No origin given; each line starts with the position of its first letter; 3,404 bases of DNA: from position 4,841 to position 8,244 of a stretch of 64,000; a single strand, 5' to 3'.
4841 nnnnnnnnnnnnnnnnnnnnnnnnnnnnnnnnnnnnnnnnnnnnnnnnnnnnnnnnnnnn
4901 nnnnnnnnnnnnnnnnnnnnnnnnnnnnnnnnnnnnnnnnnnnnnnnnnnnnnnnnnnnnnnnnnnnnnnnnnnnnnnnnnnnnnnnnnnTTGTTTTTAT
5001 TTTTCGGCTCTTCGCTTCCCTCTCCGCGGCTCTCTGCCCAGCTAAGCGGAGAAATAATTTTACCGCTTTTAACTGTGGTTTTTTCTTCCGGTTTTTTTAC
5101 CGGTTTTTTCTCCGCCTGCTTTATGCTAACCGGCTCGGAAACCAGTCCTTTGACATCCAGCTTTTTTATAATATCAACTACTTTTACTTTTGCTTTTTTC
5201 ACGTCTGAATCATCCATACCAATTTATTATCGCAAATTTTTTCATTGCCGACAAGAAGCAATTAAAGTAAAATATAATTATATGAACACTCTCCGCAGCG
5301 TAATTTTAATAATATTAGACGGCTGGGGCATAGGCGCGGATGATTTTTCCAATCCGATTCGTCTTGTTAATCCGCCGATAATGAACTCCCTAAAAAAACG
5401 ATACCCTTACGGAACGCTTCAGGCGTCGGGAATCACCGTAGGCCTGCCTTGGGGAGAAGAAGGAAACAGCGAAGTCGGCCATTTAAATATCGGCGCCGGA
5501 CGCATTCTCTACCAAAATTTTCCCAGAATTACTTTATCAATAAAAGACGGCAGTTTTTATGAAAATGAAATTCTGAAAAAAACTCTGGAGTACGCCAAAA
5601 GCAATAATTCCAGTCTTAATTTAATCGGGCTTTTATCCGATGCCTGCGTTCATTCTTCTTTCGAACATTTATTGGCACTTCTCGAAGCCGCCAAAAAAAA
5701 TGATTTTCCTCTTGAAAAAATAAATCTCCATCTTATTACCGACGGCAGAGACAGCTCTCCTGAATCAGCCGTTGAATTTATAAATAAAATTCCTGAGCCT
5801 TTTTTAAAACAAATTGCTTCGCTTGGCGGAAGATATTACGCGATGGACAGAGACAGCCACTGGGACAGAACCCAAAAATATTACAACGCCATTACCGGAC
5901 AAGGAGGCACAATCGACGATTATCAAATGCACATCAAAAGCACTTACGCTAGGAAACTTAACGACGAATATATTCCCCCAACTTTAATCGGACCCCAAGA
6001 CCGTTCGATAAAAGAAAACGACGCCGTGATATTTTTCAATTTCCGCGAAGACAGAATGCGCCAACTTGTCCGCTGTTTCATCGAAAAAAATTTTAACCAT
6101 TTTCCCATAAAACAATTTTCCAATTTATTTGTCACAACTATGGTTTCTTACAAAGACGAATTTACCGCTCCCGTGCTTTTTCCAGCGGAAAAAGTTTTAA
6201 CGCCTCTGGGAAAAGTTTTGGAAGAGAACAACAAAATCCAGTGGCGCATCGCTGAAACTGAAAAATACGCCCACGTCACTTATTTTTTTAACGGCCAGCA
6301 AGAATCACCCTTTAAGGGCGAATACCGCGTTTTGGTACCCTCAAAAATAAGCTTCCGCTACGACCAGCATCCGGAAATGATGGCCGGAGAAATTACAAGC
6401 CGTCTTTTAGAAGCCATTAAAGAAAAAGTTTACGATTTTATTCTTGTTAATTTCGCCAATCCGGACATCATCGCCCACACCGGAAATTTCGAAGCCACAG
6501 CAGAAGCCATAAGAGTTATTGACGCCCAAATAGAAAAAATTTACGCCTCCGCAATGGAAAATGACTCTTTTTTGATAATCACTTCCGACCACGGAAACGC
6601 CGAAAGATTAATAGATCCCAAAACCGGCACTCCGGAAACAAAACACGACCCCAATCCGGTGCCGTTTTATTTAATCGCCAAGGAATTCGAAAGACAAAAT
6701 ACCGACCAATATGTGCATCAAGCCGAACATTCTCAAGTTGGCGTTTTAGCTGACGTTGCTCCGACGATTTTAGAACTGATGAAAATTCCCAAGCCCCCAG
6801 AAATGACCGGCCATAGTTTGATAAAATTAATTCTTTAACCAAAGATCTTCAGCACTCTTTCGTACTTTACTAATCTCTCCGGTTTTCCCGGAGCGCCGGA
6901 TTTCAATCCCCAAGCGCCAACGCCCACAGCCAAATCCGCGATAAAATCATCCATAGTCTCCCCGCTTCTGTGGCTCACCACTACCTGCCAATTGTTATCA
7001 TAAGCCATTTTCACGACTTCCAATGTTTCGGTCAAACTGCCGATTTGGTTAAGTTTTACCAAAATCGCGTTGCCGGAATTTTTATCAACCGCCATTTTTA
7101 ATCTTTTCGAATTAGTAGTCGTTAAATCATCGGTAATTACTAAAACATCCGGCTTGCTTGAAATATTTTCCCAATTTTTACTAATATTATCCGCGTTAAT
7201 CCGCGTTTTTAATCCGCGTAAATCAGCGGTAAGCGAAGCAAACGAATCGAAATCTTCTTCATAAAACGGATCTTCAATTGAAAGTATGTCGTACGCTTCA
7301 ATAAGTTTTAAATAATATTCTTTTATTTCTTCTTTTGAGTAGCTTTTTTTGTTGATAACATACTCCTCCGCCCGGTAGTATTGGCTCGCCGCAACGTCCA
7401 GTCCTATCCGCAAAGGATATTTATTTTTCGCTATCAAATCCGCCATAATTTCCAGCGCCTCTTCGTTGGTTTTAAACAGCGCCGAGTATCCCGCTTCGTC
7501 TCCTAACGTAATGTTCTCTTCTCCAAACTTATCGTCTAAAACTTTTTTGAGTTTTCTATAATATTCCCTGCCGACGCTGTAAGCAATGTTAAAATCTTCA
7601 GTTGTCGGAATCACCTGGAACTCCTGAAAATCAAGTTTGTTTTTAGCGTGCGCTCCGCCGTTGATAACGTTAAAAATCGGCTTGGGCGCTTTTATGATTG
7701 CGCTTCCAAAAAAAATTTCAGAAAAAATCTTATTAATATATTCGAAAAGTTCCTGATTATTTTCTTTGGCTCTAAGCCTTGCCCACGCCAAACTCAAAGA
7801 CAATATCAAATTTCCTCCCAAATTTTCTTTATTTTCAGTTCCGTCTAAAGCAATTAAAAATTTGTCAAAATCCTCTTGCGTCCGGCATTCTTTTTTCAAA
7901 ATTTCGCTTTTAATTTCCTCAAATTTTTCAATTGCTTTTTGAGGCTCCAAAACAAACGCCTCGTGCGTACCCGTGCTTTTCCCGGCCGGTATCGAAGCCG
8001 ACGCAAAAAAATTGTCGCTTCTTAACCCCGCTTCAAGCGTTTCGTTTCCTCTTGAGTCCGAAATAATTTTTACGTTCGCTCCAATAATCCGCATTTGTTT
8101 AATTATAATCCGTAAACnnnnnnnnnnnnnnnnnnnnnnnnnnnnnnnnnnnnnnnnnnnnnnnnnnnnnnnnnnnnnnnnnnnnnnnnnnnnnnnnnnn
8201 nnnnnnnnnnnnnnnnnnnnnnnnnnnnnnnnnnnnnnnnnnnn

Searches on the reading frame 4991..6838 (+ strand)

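Call 80: search_protein_families(library=pfam, proteins=[window:4991-6838:+], max_evalue=0.001)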
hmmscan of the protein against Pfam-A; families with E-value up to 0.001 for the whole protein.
window:4991-6838:+ (615 aa): 4 families
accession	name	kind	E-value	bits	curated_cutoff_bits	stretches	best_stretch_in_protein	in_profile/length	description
PF01676.23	Metalloenzyme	-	1.1e-67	228.6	24.3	1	103-600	2-251/252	Metalloenzyme superfamily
PF06415.18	iPGM_N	-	2.9e-65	220.2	27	1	180-388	1-216/217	BPG-independent PGAM N-terminus (iPGM_N)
PF01663.27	Phosphodiest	-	1.5e-05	25.2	23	1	461-537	137-222/342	Type I phosphodiesterase / nucleotide pyrophosphatase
PF00884.28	Sulfatase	-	0.0004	20.2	25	1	498-599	201-301/301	Sulfatase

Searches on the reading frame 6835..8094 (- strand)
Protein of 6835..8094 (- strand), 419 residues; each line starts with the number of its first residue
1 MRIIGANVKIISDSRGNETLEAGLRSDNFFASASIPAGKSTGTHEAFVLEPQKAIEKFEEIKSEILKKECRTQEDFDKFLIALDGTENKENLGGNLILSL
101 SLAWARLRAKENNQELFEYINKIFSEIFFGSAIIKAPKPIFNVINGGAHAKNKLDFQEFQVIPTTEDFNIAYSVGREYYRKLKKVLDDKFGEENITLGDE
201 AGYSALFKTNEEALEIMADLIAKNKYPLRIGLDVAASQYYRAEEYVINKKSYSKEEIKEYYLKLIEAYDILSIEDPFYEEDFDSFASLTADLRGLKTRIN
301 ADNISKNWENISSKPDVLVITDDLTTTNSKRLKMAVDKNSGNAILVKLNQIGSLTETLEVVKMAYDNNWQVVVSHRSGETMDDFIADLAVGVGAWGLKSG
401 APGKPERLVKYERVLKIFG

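Call 37: search_protein_families(library=pfam, proteins=[window:6835-8094:-], max_evalue=0.001)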
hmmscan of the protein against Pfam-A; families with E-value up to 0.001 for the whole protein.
window:6835-8094:- (419 aa): 3 families
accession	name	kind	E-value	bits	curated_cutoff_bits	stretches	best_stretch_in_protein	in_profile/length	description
PF00113.28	Enolase_C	-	2.5e-78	263.8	21.5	2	137-302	5-182/296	Enolase, C-terminal TIM barrel domain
PF03952.21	Enolase_N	-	2.5e-26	92.8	35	1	9-120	7-131/131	Enolase, N-terminal domain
PF13378.12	MR_MLE_C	-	7.1e-05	23.1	29.4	0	253-374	56-153/219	Enolase C-terminal domain-like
